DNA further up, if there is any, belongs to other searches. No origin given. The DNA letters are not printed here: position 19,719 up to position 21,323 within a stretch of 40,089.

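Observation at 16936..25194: Seven-gene operon: cytoplasmic Mo enzyme between HdrB-like and HdrD-like CCG proteins, with an embedded tailoring set (DUF2064, COG1964 radical SAM, ferredoxin-DUF169, GNAT)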

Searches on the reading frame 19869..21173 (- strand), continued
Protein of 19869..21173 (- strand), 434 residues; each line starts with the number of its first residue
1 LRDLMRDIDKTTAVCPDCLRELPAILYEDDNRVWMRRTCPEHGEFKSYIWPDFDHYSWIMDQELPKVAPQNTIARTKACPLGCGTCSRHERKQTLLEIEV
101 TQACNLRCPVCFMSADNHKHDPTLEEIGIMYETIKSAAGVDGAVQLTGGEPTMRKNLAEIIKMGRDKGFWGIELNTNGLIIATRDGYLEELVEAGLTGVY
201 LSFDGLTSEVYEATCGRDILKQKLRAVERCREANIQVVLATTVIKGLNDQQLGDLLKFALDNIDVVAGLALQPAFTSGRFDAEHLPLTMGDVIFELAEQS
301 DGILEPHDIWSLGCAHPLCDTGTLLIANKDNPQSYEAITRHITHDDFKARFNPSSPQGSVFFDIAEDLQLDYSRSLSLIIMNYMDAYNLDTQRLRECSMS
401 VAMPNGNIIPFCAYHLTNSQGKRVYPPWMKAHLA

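Call 48: search_protein_families(library=pfam, proteins=[L020:2840-5068:+, L020:5218-5886:+, L020:6270-7085:+, L020:6959-7762:+, L020:7723-8382:+, L020:12254-13579:-, L014:13295-14626:-, L014:14816-16315:-, L014:5834-6724:-, L014:3108-3851:-], max_evalue=0.0001)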
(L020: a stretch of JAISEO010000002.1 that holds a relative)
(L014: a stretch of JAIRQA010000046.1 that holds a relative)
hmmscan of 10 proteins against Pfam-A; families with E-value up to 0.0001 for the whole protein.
L020:2840-5068:+ (742 aa): 2 families
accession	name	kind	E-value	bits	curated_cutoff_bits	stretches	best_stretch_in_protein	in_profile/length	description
PF00112.29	Peptidase_C1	-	7.6e-17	62.6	20.7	1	383-487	111-203/220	Papain family cysteine protease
PF18560.7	Lectin_like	-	1.4e-15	58.3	27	1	512-668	3-145/156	Lectin like domain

L020:5218-5886:+ (222 aa): 0 families

L020:6270-7085:+ (271 aa): 1 family
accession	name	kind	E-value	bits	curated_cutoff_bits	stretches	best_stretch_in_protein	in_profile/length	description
PF10502.14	Peptidase_S26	-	2.6e-45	154.8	22.9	1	100-263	2-168/168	Signal peptidase, peptidase S26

L020:6959-7762:+ (267 aa): 0 families

L020:7723-8382:+ (219 aa): 0 families

L020:12254-13579:- (441 aa): 1 family
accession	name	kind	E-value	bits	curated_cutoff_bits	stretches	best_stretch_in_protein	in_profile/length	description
PF06245.16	DUF1015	-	2.2e-91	306.6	25.8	1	4-353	1-324/325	Protein of unknown function (DUF1015)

L014:13295-14626:- (443 aa): 2 families
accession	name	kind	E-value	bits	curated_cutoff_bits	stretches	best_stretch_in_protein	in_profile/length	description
PF03453.22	MoeA_N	-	2.4e-24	86.2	30.8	1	7-156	2-158/160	MoeA N-terminal region (domain I and II)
PF00994.29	MoCF_biosynth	-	1.5e-19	70.6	26.6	1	173-308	3-144/144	Probable molybdopterin binding domain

L014:14816-16315:- (499 aa): 1 family
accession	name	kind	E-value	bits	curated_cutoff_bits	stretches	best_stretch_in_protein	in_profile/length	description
PF01497.23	Peripla_BP_2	-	1.3e-24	87.3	27.5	1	203-436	8-233/235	Periplasmic binding protein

L014:5834-6724:- (296 aa): 1 family
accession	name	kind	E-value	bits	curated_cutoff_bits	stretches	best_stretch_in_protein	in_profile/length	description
PF00528.27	BPD_transp_1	-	8.6e-24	84.7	26.4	1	93-293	1-181/184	Binding-protein-dependent transport system inner membrane component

L014:3108-3851:- (247 aa): 1 family
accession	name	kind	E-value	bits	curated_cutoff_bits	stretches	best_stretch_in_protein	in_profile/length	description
PF01895.24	PhoU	-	2.2e-42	143.7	23.5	2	45-130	4-89/89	PhoU domain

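Call 64: find_homologous_proteins(query=L018:9971-11290:+, max_evalue=1e-20)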
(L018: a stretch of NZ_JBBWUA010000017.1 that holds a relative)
Query L018:9971-11290:+ (439 aa): 2753 proteins with E <= 1e-20 among 8000 candidates; the best 120 are listed.
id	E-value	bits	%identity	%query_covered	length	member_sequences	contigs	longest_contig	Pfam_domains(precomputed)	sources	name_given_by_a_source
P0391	8.9e-267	903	88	98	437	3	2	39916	PF23545.2,PF04055.28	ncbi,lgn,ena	-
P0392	2.8e-262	888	87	99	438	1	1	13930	PF23545.2,PF04055.28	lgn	-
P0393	4.5e-248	841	80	98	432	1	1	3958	PF23545.2,PF04055.28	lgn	-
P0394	1.5e-244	830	82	99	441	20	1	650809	PF23545.2,PF04055.28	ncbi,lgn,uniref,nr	ncbi:radical SAM protein [Desulfitobacterium chlororespirans]|uniref:Radical SAM core domain-contain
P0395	1.2e-238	810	80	97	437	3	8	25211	PF23545.2,PF04055.28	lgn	-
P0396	1.2e-235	800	79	97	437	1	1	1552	PF23545.2,PF04055.28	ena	-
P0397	2.0e-225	767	75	97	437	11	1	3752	PF23545.2,PF04055.28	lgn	-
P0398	2.9e-222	756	76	96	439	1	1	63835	PF23545.2,PF04055.28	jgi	jgi:7,8-dihydro-6-hydroxymethylpterin dimethyltransferase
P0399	5.7e-220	749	72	98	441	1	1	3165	PF23545.2,PF04055.28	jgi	-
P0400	1.9e-214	730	72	97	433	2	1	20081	PF23545.2,PF04055.28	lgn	-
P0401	9.1e-212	722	72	95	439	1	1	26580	PF23545.2,PF04055.28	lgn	-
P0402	1.5e-209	714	70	97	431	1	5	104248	PF23545.2,PF04055.28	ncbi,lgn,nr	ncbi:MAG TPA: radical SAM protein [Syntrophomonadaceae bacterium]|nr:radical SAM protein [Syntrophom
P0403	7.6e-208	709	72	97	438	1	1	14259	PF23545.2,PF04055.28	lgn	-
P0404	3.0e-207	707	71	97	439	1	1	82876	PF23545.2,PF04055.28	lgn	-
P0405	1.0e-206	705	70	96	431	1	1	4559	PF23545.2,PF04055.28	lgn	-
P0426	3.4e-185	634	63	97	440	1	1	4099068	PF23545.2,PF04055.28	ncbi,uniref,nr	ncbi:radical SAM protein [Geobacter sp. FeAm09]|uniref:radical SAM protein n=1 Tax=Geobacter sp. FeA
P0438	4.8e-183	627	63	96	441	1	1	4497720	PF23545.2,PF04055.28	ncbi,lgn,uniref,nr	ncbi:radical SAM protein [Dehalobacter sp. DCM]|uniref:radical SAM protein n=1 Tax=Dehalobacter sp. 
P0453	1.2e-179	616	61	95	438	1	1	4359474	PF23545.2,PF04055.28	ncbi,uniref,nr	ncbi:radical SAM protein [Anaeroselena agilis]|uniref:Radical SAM protein n=1 Tax=Anaeroselena agili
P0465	4.4e-176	604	61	97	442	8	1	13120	PF23545.2,PF04055.28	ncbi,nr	ncbi:MAG: radical SAM protein [Anaerolineales bacterium]|nr:radical SAM protein [Anaerolineales bact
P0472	1.3e-173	596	62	95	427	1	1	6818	PF23545.2,PF04055.28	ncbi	ncbi:MAG: radical SAM protein [Bacteroidota bacterium]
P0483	1.8e-171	589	59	96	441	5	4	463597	PF23545.2,PF04055.28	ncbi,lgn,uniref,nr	ncbi:radical SAM protein [Desulfuromonas acetoxidans]|uniref:Radical SAM n=1 Tax=Desulfuromonas acet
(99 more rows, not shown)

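Call 65: find_encoding_contigs(protein=P0426, flank=9000, max_places=1)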
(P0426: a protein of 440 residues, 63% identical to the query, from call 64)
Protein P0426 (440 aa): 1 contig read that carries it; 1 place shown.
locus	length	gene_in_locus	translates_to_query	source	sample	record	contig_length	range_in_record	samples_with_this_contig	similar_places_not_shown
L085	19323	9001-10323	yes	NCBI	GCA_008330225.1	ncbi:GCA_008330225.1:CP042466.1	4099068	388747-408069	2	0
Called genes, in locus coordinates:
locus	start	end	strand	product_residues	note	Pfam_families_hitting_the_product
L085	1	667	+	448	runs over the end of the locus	PF00083:Sugar_tr, PF07690:MFS_1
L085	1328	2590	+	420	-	PF07690:MFS_1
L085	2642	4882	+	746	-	PF04879:Molybdop_Fe4S4, PF00384:Molybdopterin, PF01568:Molydop_binding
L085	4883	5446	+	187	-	PF12797:Fer4_2 (faint), PF12800:Fer4_4 (faint), PF13237:Fer4_10 (weak), PF13247:Fer4_11, PF12838:Fer4_7 (weak), PF13187:Fer4_9 (weak), PF00037:Fer4 (weak)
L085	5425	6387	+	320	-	PF03916:NrfD, PF14589:NrfD_2 (weak)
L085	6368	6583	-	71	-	-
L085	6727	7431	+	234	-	PF21563:Mcp40H-20_sensor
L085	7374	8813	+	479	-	PF00015:MCPsignal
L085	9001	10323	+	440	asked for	PF23545:Zn_ribbon_HMPTM, PF04055:Radical_SAM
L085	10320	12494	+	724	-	PF04879:Molybdop_Fe4S4, PF00384:Molybdopterin, PF01568:Molydop_binding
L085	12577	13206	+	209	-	PF01810:LysE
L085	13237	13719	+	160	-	PF01967:MoaC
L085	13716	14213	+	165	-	PF00994:MoCF_biosynth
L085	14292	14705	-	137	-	PF01814:Hemerythrin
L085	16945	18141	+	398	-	-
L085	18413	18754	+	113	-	PF09360:zf-CDGSH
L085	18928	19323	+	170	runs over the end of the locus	PF03205:MobB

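Call 66: find_encoding_contigs(protein=P0453, flank=9000, max_places=1)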
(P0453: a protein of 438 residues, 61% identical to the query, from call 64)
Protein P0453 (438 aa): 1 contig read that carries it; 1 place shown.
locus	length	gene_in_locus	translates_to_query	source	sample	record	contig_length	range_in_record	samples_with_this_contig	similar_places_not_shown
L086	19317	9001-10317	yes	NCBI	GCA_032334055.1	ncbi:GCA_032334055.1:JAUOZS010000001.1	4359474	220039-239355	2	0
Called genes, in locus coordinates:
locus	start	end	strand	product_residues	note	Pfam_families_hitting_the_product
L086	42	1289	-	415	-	PF07690:MFS_1, PF06779:MFS_4, PF07690:MFS_1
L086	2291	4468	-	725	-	PF01078:Mg_chelatase (faint), PF00158:Sigma54_activat, PF14532:Sigma54_activ_2, PF07728:AAA_5, PF25601:AAA_lid_14, PF02954:HTH_8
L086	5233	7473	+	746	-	PF04879:Molybdop_Fe4S4, PF00384:Molybdopterin, PF01568:Molydop_binding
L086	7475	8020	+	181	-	PF12838:Fer4_7 (weak), PF13237:Fer4_10 (weak), PF13247:Fer4_11, PF12838:Fer4_7 (weak), PF13187:Fer4_9 (weak), PF00037:Fer4 (weak), PF12797:Fer4_2 (weak), PF12837:Fer4_6 (weak), +2 more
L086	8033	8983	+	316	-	PF03916:NrfD, PF14589:NrfD_2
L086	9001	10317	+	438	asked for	PF23545:Zn_ribbon_HMPTM, PF04055:Radical_SAM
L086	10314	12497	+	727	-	PF04879:Molybdop_Fe4S4, PF00384:Molybdopterin, PF01568:Molydop_binding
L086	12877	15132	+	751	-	PF04879:Molybdop_Fe4S4, PF00384:Molybdopterin, PF01568:Molydop_binding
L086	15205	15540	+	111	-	PF13247:Fer4_11 (weak)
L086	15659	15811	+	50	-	-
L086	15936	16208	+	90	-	-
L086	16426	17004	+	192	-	PF00440:TetR_N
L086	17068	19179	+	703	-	PF01553:Acyltransferase, PF00501:AMP-binding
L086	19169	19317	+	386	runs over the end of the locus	PF07690:MFS_1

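Call 67: find_encoding_contigs(protein=P0483, flank=9000, max_places=1)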
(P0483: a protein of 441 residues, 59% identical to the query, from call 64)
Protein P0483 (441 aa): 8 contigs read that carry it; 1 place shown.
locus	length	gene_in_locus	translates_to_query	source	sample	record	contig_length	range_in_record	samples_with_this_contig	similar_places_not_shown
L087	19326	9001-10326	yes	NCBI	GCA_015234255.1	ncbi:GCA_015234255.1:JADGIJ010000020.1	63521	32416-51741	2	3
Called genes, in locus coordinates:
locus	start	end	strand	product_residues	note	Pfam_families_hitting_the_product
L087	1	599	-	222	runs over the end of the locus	PF01613:Flavin_Reduct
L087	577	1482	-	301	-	PF23023:Anti-Pycsar_Apyc1, PF00753:Lactamase_B, PF12706:Lactamase_B_2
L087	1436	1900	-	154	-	-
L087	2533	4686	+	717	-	PF00989:PAS (faint), PF00158:Sigma54_activat, PF01078:Mg_chelatase (faint), PF14532:Sigma54_activ_2, PF07728:AAA_5 (weak), PF25601:AAA_lid_14, PF02954:HTH_8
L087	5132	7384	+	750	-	PF04879:Molybdop_Fe4S4, PF00384:Molybdopterin, PF01568:Molydop_binding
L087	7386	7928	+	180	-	PF12797:Fer4_2 (faint), PF13187:Fer4_9 (faint), PF12800:Fer4_4 (faint), PF12838:Fer4_7, PF13237:Fer4_10 (weak), PF13247:Fer4_11, PF00037:Fer4 (weak), PF12837:Fer4_6 (weak), +1 more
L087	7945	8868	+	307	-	PF03916:NrfD, PF14589:NrfD_2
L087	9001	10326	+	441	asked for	PF23545:Zn_ribbon_HMPTM, PF04055:Radical_SAM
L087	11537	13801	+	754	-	PF04879:Molybdop_Fe4S4 (weak), PF00384:Molybdopterin, PF01568:Molydop_binding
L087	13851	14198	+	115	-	-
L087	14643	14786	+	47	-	-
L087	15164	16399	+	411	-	PF07690:MFS_1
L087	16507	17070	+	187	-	PF00440:TetR_N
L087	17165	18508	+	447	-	PF00083:Sugar_tr, PF07690:MFS_1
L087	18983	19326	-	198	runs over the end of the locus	PF01066:CDP-OH_P_transf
